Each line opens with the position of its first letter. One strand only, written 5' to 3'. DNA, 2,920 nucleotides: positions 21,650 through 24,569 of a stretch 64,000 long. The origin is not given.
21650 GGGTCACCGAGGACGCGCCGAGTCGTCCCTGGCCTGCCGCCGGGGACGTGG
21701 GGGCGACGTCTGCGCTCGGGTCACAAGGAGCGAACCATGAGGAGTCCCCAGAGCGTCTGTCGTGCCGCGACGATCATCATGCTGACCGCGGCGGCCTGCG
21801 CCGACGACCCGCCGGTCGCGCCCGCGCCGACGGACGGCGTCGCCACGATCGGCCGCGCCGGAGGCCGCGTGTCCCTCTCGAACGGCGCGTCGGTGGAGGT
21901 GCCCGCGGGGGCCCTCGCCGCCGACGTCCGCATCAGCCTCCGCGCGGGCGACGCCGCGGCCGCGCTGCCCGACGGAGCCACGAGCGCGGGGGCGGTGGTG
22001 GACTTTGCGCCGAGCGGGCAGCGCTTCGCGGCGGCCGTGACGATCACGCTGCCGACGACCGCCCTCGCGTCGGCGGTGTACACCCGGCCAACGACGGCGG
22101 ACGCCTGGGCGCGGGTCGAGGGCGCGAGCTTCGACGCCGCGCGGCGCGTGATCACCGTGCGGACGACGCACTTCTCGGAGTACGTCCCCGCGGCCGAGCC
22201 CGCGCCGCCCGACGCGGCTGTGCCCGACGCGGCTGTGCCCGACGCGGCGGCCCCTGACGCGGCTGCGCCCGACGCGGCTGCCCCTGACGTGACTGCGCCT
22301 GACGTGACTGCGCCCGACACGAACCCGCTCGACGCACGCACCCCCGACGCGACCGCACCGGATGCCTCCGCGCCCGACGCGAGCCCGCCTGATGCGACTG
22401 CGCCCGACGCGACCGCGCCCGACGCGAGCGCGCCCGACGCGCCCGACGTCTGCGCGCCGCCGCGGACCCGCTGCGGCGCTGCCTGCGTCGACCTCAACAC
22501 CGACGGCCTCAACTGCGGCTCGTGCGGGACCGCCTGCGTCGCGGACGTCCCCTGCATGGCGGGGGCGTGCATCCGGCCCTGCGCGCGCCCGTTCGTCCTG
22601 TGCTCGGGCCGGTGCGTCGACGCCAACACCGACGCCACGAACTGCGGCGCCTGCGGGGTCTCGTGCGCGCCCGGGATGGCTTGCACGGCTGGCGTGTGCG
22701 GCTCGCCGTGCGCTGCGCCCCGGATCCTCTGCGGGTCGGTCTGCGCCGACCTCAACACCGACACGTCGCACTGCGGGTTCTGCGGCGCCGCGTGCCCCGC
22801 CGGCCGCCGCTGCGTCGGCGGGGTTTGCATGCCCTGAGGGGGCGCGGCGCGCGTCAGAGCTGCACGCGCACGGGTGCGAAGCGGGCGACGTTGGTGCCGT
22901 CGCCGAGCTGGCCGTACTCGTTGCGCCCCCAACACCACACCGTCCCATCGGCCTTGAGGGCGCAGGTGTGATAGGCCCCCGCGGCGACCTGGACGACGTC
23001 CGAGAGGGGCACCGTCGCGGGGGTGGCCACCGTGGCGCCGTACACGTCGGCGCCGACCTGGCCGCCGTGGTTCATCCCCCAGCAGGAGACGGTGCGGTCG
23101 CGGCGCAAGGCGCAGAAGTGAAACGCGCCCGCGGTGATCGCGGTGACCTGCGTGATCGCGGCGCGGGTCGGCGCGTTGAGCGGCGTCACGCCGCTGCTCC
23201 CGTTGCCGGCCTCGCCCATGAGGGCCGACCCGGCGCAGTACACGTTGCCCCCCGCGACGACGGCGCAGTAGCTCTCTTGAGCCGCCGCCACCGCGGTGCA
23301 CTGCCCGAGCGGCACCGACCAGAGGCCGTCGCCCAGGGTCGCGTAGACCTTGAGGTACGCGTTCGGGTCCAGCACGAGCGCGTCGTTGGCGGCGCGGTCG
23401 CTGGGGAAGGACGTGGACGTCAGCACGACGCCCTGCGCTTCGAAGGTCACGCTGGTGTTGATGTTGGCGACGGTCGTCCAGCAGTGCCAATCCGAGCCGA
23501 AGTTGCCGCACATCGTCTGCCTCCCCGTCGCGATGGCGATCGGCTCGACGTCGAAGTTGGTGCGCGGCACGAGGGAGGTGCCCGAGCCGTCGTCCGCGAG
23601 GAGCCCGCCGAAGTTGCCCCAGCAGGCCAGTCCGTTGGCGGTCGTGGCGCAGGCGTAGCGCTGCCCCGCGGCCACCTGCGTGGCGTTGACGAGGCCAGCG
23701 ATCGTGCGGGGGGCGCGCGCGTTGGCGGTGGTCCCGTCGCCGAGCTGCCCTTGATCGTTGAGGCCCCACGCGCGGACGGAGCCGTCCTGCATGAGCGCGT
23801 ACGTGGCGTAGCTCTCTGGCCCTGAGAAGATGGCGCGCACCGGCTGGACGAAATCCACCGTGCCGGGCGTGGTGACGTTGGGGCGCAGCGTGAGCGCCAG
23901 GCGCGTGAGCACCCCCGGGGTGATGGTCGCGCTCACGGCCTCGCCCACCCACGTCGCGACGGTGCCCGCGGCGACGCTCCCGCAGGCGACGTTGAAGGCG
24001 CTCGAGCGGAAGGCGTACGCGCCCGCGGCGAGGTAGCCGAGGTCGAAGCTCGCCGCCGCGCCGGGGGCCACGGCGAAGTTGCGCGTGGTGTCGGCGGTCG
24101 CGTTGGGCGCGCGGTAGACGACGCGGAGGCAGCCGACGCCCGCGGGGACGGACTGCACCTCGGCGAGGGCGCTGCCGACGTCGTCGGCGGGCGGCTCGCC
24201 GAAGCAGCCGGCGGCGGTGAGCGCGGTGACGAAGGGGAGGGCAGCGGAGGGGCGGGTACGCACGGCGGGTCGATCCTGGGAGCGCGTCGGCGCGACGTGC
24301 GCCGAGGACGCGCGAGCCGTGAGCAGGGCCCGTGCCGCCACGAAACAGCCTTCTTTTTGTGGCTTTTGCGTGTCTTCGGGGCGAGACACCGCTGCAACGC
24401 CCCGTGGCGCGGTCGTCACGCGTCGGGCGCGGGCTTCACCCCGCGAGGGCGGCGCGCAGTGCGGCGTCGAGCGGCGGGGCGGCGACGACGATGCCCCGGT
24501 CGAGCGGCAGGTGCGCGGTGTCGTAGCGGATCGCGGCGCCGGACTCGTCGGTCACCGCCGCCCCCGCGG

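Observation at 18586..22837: ECF sigma / anti-sigma module translationally coupled to a Cys-rich lipoprotein, with a paralogous Cys-rich lipoprotein downstream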

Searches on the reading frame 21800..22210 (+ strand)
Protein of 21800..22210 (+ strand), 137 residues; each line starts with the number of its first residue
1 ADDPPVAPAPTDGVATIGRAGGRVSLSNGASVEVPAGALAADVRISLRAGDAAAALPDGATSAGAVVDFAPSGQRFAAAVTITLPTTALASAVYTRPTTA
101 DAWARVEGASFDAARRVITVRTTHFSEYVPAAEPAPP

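Call 69: search_solved_structures(query=window:21800-22210:+, max_evalue=10, show_alignments=3)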
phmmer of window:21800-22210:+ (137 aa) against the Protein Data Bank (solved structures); distinct sequences matched with E-value up to 10: 0.

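Call 71: search_solved_structures(query=A7, max_evalue=10, show_alignments=3)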
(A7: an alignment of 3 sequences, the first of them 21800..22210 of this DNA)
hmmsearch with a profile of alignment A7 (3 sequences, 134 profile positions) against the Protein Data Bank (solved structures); distinct sequences matched with E-value up to 10: 13.
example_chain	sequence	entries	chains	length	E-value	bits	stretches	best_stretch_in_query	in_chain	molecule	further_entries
6m3q_E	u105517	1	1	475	0.0013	21.9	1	17-102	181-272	Ankyrin-2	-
4d8o_A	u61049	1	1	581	0.014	18.6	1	17-87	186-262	Ankyrin-2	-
6r60_A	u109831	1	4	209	0.015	18.5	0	61-79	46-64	WD-40 repeat protein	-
7big_A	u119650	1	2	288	0.021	18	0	60-79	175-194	v13WRAP-T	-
7bif_A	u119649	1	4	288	0.023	17.9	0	60-79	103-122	v22WRAP-T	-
7bie_A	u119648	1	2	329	0.024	17.8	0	60-79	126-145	nvWRAP-T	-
7bid_A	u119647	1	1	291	0.031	17.5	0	59-79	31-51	v31WRAP-T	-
6r5y_A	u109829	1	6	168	0.042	17.1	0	61-79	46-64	WD-40 repeat protein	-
6r5z_A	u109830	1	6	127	0.12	15.6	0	61-79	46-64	9-bladed beta-propeller formed by three 3-bladed fragments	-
1bhe_A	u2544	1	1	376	0.59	13.4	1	31-83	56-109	POLYGALACTURONASE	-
8rl2_CG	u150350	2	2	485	2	11.7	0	47-78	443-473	Notchless protein homolog 1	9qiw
8fl0_NJ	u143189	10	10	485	2.1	11.6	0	47-78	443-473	Notchless protein homolog 1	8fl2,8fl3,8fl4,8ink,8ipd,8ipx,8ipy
8feh_D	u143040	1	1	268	2.3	11.5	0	5-35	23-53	Minor capsid protein A1 fusion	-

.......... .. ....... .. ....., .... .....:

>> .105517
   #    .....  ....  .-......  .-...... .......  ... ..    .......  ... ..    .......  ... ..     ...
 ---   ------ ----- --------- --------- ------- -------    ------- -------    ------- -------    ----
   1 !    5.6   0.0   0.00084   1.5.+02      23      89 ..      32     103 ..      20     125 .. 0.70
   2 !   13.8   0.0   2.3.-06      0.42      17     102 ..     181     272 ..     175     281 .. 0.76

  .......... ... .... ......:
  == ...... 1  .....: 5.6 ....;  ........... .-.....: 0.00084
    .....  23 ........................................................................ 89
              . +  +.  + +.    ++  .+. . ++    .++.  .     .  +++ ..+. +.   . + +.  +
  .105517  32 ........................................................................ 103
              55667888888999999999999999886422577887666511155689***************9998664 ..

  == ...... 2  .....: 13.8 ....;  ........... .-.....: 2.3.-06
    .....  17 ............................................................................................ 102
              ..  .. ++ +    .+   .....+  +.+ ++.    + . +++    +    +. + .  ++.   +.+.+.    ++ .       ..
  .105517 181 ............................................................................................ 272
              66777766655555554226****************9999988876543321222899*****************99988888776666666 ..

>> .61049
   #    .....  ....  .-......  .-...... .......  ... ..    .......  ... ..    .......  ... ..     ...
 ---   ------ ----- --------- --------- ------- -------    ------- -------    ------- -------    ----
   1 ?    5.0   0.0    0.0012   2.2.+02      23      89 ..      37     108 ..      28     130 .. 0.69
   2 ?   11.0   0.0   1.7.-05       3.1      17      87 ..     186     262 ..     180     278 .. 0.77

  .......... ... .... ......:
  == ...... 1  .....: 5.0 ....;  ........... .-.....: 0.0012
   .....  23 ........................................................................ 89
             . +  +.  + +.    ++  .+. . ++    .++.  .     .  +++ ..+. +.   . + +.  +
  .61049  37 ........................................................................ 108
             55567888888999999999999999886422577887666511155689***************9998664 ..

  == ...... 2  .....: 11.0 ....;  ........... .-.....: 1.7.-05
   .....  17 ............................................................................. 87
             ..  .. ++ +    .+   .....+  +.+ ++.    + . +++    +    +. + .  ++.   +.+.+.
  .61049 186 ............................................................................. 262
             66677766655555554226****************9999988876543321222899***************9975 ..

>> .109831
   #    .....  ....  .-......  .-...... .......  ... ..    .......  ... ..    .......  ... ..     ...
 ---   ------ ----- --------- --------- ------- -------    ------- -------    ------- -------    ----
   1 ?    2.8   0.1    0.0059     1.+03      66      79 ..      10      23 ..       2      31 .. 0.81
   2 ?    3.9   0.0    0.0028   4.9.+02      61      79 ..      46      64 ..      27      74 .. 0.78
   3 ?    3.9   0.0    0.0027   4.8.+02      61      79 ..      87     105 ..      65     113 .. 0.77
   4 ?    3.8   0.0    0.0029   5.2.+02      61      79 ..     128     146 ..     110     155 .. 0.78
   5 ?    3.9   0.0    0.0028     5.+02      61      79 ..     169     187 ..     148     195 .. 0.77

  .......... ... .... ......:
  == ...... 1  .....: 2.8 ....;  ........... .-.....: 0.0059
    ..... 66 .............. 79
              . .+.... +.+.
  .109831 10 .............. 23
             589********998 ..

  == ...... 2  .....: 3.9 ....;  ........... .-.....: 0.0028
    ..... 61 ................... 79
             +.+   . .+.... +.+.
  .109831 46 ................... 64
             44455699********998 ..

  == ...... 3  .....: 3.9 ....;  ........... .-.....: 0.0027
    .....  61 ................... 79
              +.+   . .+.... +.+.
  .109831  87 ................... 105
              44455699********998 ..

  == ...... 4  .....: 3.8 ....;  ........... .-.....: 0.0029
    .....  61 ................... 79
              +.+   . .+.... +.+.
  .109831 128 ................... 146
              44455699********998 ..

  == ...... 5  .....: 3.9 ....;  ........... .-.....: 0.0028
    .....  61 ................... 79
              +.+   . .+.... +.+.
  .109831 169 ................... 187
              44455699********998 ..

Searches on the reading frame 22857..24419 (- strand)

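Call 6: search_protein_families(library=pfam, proteins=[window:22857-24419:-], max_evalue=0.1)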
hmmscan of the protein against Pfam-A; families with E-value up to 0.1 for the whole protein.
window:22857-24419:- (521 aa): 4 families
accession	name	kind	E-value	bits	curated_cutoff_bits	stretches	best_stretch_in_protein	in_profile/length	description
PF25390.1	WD40_RLD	-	5.2e-42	144.9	150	2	373-519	90-241/363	RCC1-like domain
PF13540.12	RCC1_2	-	1.3e-35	120.7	22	3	475-504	1-30/30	Regulator of chromosome condensation (RCC1) repeat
PF00415.24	RCC1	-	2.1e-29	102.3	21.7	3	212-258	1-49/50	Regulator of chromosome condensation (RCC1) repeat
PF25384.1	Alsin_RLD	-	3.7e-06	26.9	100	1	475-508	277-310/405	Alsin RCC1-like domain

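Call 7: search_protein_families(library=ncbifam, proteins=[window:22857-24419:-], max_evalue=0.1)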
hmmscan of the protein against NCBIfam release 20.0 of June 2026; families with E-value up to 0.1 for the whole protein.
window:22857-24419:- (521 aa): 0 families
